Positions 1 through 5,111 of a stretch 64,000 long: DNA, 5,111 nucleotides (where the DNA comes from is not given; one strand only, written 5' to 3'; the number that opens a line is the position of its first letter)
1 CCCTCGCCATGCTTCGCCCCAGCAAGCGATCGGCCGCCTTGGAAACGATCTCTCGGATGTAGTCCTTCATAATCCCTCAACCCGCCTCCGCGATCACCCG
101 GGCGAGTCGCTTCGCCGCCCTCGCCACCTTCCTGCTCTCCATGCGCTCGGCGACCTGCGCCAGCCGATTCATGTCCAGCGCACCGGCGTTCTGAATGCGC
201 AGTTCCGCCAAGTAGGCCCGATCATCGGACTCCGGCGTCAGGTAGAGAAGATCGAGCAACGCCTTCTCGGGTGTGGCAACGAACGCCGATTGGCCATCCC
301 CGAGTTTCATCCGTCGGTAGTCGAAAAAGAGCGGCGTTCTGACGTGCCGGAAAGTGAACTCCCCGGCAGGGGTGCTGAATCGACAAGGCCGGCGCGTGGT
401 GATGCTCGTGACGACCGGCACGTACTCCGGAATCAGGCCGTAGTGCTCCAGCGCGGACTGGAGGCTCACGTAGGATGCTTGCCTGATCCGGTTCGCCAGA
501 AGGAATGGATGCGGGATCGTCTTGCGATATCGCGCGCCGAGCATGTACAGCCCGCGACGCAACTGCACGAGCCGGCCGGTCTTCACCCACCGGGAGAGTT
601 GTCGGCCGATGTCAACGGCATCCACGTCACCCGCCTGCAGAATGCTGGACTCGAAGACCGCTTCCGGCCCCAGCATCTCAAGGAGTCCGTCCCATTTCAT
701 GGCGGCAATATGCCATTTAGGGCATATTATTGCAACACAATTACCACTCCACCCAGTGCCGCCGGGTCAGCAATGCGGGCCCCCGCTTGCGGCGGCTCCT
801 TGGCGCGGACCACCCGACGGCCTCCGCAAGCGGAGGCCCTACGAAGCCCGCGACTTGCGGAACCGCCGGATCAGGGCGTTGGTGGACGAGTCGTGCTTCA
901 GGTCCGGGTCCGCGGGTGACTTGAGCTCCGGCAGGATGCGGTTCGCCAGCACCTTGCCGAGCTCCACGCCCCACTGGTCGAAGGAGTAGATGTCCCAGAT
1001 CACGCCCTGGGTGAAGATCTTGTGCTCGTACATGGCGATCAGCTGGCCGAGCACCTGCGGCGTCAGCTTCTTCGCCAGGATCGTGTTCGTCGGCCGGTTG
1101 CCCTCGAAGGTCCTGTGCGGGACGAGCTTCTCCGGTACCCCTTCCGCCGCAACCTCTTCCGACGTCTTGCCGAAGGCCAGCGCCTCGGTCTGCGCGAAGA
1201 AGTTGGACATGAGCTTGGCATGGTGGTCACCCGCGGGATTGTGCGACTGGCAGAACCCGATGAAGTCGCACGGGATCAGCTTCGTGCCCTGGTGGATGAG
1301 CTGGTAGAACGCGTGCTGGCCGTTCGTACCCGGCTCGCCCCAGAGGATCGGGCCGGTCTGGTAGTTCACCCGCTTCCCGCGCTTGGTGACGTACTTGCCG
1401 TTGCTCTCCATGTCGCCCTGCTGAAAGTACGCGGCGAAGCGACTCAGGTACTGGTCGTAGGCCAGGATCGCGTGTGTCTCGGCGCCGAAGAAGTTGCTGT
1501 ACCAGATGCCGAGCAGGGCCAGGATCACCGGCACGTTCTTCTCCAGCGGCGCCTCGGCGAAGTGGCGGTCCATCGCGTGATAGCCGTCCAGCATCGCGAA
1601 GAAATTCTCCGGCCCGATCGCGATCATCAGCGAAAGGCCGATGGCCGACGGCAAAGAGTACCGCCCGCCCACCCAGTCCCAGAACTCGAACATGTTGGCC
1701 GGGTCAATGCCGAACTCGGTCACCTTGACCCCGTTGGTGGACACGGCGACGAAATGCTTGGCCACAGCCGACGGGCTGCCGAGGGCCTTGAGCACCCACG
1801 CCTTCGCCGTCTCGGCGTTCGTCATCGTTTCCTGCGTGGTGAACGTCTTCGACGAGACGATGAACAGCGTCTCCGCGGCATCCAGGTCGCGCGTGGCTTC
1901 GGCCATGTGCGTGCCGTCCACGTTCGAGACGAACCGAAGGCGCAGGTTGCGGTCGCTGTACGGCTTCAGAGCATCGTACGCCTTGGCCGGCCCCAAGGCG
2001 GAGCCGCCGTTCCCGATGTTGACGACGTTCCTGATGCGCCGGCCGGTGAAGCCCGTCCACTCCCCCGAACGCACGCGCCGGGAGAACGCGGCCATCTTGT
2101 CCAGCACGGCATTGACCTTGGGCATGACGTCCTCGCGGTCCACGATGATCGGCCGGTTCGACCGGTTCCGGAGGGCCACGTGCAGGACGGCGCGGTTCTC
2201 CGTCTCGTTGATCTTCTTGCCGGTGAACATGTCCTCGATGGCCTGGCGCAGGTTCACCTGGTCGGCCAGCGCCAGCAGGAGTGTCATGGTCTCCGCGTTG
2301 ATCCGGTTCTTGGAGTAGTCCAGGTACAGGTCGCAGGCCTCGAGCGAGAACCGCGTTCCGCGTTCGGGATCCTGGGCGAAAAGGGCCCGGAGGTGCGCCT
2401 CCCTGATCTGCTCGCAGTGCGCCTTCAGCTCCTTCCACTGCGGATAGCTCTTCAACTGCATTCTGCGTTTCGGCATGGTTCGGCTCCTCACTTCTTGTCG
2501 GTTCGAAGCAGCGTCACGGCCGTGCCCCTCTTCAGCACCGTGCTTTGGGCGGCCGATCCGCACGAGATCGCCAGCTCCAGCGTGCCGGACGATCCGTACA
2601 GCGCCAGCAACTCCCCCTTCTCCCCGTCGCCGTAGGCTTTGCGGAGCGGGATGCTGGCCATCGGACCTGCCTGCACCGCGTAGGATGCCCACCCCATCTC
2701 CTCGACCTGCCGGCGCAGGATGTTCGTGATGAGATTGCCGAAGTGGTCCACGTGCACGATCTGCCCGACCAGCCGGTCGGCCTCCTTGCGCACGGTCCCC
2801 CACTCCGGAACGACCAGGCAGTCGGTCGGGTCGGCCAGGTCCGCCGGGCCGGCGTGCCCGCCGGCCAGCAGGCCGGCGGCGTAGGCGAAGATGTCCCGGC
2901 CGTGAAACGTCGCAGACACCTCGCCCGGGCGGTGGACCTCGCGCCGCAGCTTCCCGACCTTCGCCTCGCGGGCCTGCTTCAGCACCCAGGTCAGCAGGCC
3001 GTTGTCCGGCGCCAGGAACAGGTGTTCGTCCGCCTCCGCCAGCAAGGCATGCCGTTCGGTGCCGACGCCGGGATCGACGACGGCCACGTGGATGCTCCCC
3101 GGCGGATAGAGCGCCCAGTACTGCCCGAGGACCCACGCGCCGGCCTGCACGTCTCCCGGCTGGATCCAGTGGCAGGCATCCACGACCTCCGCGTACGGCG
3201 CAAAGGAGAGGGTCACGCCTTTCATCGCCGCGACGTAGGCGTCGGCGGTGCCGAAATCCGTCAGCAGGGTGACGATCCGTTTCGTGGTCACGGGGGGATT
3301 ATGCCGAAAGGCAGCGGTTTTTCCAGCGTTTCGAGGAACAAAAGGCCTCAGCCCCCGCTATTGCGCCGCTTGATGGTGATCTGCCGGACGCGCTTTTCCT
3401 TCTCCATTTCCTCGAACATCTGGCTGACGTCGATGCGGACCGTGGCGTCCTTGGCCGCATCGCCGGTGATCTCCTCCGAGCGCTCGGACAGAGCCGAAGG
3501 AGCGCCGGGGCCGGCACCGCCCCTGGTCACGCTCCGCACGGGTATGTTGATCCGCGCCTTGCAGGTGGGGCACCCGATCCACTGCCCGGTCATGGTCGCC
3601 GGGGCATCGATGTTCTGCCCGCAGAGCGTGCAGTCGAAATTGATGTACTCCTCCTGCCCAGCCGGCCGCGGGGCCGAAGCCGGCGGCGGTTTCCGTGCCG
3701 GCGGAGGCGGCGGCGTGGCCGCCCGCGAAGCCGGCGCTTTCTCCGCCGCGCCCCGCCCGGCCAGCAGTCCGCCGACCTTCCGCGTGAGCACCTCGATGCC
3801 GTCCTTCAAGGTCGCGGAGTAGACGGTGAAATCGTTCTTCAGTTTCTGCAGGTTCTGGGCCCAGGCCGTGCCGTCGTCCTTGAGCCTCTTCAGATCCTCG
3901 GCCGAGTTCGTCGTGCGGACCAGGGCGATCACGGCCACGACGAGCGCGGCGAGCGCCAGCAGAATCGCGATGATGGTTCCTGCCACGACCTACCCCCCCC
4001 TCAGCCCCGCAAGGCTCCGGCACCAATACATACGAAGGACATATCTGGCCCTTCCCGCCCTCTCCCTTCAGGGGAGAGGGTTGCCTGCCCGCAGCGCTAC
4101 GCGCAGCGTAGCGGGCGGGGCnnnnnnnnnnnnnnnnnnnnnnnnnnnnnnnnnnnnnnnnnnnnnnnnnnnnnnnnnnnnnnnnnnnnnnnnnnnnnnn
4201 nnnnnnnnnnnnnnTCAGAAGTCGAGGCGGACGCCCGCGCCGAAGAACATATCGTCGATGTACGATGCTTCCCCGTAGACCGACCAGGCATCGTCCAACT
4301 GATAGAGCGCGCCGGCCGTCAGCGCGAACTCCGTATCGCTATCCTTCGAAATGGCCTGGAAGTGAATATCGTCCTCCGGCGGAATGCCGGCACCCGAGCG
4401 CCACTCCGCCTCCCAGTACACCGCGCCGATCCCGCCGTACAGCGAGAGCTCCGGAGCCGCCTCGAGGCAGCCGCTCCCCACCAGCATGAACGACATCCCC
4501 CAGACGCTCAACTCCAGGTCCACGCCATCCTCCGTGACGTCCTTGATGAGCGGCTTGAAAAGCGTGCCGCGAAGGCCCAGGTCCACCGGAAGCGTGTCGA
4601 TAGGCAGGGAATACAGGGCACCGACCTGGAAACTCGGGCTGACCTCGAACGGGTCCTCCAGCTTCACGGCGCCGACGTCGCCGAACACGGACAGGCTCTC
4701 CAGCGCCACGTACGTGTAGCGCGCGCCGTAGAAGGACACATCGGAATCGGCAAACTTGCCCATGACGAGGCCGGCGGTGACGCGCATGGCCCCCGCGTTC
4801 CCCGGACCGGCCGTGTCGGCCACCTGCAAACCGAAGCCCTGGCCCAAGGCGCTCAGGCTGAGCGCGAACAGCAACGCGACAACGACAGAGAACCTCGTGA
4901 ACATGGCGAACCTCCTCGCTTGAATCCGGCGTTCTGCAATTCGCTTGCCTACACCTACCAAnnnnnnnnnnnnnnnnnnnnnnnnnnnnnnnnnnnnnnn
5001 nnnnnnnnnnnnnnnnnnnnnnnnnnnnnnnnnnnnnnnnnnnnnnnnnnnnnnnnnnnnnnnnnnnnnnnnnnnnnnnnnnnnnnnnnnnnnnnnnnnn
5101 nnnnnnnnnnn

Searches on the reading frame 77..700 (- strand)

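Call 11: search_protein_families(library=pfam, proteins=[window:77-700:-], max_evalue=0.001)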
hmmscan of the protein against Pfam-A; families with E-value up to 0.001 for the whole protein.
window:77-700:- (207 aa): 2 families
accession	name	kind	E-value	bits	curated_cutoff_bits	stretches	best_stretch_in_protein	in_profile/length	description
PF13338.12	AbiEi_4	-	1.5e-05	25.4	25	1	29-54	22-48/49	Transcriptional regulator, AbiEi antitoxin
PF11459.13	AbiEi_3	-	0.00031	20.8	26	1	134-201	52-118/157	Transcriptional regulator, AbiEi antitoxin, Type IV TA system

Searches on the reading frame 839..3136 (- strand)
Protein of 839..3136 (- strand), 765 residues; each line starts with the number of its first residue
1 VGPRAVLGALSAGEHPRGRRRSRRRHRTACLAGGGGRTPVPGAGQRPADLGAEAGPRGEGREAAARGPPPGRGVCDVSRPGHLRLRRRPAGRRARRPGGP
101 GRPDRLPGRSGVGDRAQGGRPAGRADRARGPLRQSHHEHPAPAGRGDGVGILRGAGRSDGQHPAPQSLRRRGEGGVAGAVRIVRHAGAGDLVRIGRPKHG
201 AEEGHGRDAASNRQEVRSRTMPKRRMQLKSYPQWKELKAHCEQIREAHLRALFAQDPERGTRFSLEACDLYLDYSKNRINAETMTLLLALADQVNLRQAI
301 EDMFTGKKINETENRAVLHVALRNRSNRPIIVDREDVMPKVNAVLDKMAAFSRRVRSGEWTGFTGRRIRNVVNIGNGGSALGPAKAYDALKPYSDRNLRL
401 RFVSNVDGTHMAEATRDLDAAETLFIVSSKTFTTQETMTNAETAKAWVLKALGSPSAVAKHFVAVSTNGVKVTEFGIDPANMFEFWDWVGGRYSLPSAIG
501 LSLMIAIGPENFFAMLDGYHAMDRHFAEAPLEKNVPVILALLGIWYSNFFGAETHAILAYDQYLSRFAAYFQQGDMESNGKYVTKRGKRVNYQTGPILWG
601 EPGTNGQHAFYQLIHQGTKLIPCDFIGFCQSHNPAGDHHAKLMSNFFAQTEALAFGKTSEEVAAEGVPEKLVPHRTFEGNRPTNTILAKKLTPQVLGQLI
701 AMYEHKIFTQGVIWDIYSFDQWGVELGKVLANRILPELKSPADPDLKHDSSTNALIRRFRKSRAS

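Call 11: search_protein_families(library=pfam, proteins=[window:839-3136:-], max_evalue=0.001)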
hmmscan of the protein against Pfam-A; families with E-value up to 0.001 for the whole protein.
window:839-3136:- (765 aa): 1 family
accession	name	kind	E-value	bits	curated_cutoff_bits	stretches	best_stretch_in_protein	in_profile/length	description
PF00342.24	PGI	-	4e-236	784.7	22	1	273-756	1-486/486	Phosphoglucose isomerase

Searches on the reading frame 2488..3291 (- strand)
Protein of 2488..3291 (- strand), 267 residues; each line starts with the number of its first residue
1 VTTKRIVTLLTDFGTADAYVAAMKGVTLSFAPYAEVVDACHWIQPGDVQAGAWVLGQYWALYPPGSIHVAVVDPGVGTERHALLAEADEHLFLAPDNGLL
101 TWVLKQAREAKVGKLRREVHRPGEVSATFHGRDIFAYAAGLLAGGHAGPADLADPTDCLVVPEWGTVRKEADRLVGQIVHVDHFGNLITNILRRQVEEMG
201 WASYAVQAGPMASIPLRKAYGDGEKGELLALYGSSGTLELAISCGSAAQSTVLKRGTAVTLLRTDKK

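Call 11: search_protein_families(library=pfam, proteins=[window:2488-3291:-], max_evalue=0.001)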
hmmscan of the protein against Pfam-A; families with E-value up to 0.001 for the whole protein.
window:2488-3291:- (267 aa): 2 families
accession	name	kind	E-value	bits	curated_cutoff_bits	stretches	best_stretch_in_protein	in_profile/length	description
PF01887.21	SAM_HAT_N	-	3e-47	160.5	26.3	1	7-146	1-139/145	SAM hydroxide adenosyltransferase N-terminal domain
PF20257.3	SAM_HAT_C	-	2.8e-20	72.8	25.5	1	176-259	1-83/84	SAM hydroxide adenosyltransferase C-terminal domain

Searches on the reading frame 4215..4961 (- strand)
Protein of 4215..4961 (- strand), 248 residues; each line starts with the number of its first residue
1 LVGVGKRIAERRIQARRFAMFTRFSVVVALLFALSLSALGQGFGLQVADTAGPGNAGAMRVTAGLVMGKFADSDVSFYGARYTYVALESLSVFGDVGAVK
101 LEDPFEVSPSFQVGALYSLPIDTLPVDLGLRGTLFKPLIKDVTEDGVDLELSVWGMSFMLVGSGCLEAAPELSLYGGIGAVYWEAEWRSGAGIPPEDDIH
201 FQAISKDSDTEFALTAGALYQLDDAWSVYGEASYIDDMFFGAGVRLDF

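Call 11: search_protein_families(library=pfam, proteins=[window:4215-4961:-], max_evalue=0.001)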
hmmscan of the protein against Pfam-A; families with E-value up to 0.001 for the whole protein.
window:4215-4961:- (248 aa): 1 family
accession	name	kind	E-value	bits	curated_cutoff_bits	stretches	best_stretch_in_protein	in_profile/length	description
PF13505.12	OMP_b-brl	-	1.3e-05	25.9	28.7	1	143-236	72-154/175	Outer membrane protein beta-barrel domain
